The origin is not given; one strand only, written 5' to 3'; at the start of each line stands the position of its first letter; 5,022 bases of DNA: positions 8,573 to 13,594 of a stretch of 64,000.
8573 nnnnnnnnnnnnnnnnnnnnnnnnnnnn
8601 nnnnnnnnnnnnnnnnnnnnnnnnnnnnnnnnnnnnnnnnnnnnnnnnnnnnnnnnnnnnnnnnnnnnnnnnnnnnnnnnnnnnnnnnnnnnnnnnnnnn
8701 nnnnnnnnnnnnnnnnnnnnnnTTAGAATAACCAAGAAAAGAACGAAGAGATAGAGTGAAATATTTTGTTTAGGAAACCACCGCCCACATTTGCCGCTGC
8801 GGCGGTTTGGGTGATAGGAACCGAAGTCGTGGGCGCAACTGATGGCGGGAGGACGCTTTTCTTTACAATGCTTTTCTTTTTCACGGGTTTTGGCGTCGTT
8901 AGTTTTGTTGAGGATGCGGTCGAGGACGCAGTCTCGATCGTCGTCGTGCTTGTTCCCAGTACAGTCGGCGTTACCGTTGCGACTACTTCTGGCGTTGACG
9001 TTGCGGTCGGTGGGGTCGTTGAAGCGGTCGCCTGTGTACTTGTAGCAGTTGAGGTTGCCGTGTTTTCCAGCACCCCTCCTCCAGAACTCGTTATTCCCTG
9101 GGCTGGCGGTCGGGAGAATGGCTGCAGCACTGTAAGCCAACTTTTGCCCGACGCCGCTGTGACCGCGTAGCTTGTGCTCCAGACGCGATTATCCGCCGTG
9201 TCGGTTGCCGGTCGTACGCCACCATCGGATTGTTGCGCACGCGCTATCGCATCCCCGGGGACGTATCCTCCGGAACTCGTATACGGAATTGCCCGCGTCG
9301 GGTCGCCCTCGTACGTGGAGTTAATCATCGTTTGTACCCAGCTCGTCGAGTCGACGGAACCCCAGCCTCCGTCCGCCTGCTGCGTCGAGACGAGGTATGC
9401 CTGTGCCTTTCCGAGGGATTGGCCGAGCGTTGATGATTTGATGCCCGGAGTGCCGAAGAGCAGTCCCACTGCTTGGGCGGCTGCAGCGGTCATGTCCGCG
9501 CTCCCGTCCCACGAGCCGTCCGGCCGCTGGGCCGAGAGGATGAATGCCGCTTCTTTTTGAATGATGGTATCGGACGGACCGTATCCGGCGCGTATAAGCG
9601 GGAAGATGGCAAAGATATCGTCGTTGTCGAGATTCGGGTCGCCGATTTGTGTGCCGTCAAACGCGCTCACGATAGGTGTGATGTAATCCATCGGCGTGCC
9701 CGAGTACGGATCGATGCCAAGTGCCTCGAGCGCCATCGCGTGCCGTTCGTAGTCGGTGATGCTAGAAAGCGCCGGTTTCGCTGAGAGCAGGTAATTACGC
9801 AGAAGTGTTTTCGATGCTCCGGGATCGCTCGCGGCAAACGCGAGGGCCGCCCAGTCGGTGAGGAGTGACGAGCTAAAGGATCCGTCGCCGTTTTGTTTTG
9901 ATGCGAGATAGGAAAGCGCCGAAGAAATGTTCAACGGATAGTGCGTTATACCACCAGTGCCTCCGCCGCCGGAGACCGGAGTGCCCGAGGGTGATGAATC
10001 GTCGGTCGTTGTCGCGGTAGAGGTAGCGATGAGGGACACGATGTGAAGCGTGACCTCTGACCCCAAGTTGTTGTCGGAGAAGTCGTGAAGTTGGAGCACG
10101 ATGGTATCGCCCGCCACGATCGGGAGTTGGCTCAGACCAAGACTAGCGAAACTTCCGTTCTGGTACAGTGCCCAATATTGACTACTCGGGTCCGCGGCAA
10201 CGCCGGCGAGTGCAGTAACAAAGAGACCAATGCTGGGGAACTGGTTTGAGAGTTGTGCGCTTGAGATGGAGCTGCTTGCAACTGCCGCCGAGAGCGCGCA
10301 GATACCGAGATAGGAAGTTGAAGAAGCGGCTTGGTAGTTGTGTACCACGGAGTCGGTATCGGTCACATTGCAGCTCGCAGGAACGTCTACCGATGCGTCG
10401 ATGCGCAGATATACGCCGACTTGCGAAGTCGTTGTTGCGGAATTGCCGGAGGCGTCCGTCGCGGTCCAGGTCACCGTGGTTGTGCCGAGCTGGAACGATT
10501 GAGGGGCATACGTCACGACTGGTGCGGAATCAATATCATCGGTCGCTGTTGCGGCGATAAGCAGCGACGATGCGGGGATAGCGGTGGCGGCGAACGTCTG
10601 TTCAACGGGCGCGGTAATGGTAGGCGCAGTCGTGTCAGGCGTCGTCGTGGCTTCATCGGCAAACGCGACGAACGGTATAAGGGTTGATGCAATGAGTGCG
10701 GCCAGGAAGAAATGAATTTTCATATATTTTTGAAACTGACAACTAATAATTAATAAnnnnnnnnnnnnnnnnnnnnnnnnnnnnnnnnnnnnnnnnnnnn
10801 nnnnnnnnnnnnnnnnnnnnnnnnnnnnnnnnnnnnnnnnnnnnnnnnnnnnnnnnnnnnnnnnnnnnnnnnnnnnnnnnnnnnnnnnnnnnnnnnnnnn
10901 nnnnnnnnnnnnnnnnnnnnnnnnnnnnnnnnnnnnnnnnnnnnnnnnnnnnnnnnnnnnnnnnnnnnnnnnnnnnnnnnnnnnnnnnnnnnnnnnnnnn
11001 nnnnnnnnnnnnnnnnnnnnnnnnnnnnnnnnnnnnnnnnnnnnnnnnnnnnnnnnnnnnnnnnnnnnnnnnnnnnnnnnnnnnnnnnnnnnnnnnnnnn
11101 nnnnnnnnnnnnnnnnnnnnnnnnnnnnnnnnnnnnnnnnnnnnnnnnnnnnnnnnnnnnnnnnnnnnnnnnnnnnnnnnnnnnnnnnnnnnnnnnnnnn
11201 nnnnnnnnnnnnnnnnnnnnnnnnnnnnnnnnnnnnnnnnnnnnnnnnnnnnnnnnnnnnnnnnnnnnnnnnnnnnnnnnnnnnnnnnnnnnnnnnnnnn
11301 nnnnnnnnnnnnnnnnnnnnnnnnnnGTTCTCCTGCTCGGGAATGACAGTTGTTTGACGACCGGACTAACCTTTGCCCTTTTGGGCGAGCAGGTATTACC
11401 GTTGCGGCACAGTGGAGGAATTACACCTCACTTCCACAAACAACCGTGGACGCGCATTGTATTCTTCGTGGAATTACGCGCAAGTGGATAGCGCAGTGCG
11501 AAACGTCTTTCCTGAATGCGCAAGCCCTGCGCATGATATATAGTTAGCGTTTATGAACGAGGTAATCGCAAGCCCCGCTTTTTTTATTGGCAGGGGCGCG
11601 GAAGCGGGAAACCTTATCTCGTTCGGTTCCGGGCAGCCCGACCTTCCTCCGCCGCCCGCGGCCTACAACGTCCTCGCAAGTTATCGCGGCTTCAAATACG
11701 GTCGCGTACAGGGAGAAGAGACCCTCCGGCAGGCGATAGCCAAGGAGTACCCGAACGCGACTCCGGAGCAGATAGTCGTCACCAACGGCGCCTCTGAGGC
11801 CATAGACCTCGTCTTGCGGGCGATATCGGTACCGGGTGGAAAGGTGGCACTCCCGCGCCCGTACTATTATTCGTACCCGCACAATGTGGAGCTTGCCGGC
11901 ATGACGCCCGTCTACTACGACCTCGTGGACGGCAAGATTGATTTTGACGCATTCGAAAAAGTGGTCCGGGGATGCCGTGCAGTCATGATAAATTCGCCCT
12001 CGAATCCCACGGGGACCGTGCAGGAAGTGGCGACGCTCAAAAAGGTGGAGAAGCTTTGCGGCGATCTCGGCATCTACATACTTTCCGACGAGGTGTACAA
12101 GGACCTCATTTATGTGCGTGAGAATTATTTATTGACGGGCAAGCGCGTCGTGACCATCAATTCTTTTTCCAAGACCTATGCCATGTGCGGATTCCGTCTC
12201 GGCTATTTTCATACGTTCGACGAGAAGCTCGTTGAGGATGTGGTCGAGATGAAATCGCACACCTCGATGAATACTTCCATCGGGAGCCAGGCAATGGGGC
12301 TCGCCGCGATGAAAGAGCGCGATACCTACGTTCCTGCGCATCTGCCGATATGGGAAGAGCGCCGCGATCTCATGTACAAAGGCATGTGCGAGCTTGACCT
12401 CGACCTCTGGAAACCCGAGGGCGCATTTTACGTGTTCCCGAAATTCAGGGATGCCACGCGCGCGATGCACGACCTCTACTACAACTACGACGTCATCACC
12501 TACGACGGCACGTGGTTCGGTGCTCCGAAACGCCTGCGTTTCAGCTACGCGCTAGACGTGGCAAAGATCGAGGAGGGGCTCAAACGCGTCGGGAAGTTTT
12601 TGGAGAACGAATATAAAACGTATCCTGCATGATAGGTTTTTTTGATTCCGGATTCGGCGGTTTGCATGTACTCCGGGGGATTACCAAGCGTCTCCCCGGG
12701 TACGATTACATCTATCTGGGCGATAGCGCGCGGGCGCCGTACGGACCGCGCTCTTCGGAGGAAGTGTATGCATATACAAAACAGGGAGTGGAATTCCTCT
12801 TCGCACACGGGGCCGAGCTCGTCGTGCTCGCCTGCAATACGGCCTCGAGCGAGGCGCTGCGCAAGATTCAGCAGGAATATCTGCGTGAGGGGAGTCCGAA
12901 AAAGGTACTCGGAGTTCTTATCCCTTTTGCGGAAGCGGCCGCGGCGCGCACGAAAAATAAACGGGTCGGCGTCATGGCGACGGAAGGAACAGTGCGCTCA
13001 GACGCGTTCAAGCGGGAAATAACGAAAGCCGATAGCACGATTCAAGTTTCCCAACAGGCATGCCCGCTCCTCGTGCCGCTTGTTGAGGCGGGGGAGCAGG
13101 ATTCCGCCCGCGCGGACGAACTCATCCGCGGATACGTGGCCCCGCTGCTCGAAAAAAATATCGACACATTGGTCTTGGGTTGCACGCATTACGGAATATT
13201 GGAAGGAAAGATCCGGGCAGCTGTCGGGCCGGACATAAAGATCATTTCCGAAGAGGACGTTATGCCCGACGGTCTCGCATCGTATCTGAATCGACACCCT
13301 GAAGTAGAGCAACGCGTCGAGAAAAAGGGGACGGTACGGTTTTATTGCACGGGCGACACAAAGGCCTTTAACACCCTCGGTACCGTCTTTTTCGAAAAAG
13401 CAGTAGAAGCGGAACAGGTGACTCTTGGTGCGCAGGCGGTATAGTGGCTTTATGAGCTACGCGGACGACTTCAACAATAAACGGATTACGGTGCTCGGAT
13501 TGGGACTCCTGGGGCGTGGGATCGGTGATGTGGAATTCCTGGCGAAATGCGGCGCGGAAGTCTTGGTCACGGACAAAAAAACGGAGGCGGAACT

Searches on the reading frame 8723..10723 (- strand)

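Call 72: search_protein_families(library=pfam, proteins=[window:8723-10723:-], max_evalue=0.00001)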
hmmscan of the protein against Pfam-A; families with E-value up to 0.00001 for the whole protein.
window:8723-10723:- (666 aa): 1 family
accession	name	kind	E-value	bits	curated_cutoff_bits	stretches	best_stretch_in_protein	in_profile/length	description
PF14478.12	DUF4430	-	1.4e-07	32.2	23.8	1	160-213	24-71/72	Domain of unknown function (DUF4430)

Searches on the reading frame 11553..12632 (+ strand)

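Call 72: search_protein_families(library=pfam, proteins=[window:11553-12632:+], max_evalue=0.00001)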
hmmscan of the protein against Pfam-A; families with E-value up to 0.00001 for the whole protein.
window:11553-12632:+ (359 aa): 2 families
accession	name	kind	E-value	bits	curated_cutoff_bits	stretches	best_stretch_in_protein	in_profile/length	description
PF00155.27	Aminotran_1_2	-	4.2e-52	177.9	19.7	1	21-345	3-360/361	Aminotransferase class I and II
PF01041.23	DegT_DnrJ_EryC1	-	9.2e-06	25.6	19.8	0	74-240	42-205/360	DegT/DnrJ/EryC1/StrS aminotransferase family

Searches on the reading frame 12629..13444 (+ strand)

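Call 72: search_protein_families(library=pfam, proteins=[window:12629-13444:+], max_evalue=0.00001)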
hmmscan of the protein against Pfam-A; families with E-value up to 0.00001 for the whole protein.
window:12629-13444:+ (271 aa): 1 family
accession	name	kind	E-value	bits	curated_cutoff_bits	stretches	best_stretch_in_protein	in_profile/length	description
PF01177.27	Asp_Glu_race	-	1.4e-19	71.1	31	1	18-200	20-197/211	Asp/Glu/Hydantoin racemase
